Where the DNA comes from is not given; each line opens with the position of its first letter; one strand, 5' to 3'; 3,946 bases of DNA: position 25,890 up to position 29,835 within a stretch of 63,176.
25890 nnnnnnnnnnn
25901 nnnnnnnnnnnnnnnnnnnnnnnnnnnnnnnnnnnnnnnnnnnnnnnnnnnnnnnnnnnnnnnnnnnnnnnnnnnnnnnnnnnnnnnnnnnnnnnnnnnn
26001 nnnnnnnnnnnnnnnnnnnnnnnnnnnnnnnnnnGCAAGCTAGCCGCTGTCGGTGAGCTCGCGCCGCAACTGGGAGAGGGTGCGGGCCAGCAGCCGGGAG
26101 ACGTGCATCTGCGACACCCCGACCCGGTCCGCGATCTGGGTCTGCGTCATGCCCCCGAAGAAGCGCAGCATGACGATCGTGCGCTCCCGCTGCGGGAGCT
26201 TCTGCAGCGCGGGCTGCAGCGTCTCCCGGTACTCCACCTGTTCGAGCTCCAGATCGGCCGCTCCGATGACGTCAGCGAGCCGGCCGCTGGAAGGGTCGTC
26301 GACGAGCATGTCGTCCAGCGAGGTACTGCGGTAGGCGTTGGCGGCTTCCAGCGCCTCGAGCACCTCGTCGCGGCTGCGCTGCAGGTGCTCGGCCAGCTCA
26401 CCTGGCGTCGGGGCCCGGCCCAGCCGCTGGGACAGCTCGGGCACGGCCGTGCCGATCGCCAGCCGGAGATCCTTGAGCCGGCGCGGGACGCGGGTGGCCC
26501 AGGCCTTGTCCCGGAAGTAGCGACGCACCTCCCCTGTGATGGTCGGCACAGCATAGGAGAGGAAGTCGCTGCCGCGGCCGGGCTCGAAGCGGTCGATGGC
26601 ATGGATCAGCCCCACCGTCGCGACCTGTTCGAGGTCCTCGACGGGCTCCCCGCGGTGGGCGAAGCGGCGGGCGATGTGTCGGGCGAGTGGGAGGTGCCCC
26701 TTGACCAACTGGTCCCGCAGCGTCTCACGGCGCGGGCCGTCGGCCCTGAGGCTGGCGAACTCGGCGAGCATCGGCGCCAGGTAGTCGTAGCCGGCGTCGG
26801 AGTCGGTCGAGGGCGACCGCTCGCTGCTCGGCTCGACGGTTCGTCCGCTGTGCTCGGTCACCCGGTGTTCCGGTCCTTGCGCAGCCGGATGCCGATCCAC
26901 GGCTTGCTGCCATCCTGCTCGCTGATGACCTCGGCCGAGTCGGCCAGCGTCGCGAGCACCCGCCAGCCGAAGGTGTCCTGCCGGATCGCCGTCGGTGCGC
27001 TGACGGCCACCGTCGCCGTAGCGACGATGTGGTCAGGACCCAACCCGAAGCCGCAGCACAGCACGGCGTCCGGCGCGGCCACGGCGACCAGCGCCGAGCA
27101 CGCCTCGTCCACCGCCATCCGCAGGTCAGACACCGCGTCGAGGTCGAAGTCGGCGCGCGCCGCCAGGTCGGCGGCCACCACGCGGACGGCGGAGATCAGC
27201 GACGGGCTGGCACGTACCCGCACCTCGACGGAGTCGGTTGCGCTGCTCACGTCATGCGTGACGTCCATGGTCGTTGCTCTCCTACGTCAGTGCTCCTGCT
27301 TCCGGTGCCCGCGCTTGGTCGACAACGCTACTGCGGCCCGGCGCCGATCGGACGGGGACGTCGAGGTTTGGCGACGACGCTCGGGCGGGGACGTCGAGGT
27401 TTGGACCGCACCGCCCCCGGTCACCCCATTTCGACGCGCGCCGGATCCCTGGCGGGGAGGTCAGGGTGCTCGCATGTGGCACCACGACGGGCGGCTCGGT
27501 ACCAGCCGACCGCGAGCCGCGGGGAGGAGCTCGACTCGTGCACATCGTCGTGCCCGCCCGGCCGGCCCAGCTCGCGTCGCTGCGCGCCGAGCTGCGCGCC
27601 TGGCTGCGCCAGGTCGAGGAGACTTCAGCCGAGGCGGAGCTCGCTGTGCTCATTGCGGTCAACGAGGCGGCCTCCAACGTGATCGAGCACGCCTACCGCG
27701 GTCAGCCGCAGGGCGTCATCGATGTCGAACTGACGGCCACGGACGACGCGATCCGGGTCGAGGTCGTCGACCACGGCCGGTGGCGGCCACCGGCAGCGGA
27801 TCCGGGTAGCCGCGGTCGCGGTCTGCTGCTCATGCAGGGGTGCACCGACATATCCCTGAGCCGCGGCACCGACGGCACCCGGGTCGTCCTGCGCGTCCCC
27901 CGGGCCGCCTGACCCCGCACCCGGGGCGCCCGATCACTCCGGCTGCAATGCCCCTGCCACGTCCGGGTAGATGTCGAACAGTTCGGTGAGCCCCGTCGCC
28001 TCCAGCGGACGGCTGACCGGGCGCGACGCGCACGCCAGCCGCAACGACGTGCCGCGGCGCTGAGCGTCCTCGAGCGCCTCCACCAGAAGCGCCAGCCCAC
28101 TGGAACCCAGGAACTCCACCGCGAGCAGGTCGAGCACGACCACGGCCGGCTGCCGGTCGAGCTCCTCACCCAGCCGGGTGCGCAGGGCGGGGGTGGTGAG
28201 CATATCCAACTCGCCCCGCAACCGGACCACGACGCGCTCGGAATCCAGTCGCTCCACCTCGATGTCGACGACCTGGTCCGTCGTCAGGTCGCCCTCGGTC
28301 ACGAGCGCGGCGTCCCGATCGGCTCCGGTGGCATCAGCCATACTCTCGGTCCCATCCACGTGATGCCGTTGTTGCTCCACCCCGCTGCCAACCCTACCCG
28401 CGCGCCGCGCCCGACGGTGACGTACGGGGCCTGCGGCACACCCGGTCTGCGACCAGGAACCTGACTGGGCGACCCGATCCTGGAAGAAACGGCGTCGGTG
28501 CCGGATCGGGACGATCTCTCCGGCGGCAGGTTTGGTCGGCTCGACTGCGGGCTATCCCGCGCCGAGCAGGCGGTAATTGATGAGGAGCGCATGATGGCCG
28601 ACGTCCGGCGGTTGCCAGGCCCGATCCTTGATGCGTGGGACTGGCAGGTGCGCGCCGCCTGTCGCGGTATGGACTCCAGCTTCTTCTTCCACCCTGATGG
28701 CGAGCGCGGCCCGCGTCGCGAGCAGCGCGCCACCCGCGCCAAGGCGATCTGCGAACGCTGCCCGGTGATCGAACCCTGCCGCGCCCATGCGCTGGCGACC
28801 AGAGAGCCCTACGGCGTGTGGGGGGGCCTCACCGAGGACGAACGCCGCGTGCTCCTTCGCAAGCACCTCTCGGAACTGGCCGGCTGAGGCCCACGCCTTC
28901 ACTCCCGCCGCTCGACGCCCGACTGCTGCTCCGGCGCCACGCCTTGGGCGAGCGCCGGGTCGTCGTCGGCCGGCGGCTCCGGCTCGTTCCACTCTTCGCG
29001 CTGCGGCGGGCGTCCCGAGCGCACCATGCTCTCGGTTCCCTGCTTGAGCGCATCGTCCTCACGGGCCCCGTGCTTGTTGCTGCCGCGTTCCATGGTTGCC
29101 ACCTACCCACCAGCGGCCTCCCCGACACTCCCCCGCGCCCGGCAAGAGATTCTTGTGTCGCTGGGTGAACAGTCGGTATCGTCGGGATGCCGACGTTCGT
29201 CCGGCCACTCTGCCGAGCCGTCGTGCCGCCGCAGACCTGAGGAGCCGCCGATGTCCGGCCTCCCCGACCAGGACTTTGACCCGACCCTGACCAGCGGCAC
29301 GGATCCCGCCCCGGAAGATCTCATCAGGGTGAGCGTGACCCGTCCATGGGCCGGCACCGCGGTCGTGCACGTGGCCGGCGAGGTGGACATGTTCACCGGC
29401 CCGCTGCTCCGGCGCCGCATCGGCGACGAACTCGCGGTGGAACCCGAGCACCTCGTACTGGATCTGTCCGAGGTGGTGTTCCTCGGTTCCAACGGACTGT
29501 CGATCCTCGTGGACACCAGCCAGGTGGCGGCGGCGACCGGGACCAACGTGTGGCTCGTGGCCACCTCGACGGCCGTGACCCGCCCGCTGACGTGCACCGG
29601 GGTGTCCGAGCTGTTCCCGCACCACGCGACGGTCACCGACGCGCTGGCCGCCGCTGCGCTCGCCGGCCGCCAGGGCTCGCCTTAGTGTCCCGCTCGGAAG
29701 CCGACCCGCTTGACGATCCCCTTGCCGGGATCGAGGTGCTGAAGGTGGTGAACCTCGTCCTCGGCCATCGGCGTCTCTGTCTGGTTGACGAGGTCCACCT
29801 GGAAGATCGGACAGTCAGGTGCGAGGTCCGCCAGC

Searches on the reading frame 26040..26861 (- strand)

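Call 25: search_protein_families(library=pfam, proteins=[window:26040-26861:-], max_evalue=0.001)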
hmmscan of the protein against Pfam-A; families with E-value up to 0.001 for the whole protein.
window:26040-26861:- (273 aa): 7 families
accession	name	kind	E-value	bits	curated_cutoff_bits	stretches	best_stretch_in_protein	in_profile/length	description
PF04542.20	Sigma70_r2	-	8.8e-19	67.5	24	1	52-121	1-70/71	Sigma-70 region 2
PF04545.22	Sigma70_r4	-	2.6e-17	62.5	24.1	1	218-266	1-49/50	Sigma-70, region 4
PF04539.22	Sigma70_r3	-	1.6e-14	54.2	25.3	1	136-197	6-68/78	Sigma-70 region 3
PF08281.18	Sigma70_r4_2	-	5.6e-11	42.4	25.7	1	215-265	4-54/54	Sigma-70, region 4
PF13384.12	HTH_23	-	4.6e-05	23.5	24.6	1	232-260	11-40/50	Homeodomain-like domain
PF01047.28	MarR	-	0.00064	20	24.6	0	230-260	10-40/59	MarR family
PF07638.17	Sigma70_ECF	-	0.00076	19.9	21.1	0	204-269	115-183/185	ECF sigma factor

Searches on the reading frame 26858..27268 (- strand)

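Call 25: search_protein_families(library=pfam, proteins=[window:26858-27268:-], max_evalue=0.001)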
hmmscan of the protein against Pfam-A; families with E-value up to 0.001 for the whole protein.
window:26858-27268:- (136 aa): 1 family
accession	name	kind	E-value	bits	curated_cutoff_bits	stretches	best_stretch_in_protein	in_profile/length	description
PF13581.12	HATPase_c_2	-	1.9e-06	28.3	27.4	1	19-67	2-50/127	Histidine kinase-like ATPase domain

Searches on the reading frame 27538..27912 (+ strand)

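Call 25: search_protein_families(library=pfam, proteins=[window:27538-27912:+], max_evalue=0.001)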
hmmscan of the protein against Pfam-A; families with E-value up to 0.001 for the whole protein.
window:27538-27912:+ (124 aa): 2 families
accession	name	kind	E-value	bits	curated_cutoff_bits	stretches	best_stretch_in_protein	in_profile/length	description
PF13581.12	HATPase_c_2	-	1.5e-26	93.3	27.4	1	5-119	1-126/127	Histidine kinase-like ATPase domain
PF02518.31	HATPase_c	-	2.8e-06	28.2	26.4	1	38-122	7-109/111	Histidine kinase-, DNA gyrase B-, and HSP90-like ATPase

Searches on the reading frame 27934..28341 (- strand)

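Call 25: search_protein_families(library=pfam, proteins=[window:27934-28341:-], max_evalue=0.001)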
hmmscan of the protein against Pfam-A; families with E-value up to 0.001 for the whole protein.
window:27934-28341:- (135 aa): 2 families
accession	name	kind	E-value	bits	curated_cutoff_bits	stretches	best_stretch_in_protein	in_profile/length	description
PF01740.26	STAS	-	7e-22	77.6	22.6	1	28-131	3-106/106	STAS domain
PF13466.11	STAS_2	-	2.1e-12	47.5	29.2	1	39-118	1-79/80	STAS domain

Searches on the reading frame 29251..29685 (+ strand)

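Call 25: search_protein_families(library=pfam, proteins=[window:29251-29685:+], max_evalue=0.001)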
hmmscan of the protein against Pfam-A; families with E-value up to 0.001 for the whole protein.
window:29251-29685:+ (144 aa): 2 families
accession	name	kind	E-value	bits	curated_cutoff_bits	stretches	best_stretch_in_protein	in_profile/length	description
PF01740.26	STAS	-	5e-16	58.8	22.6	1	35-131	9-106/106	STAS domain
PF13466.11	STAS_2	-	3.2e-07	30.9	29.2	1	39-118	1-79/80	STAS domain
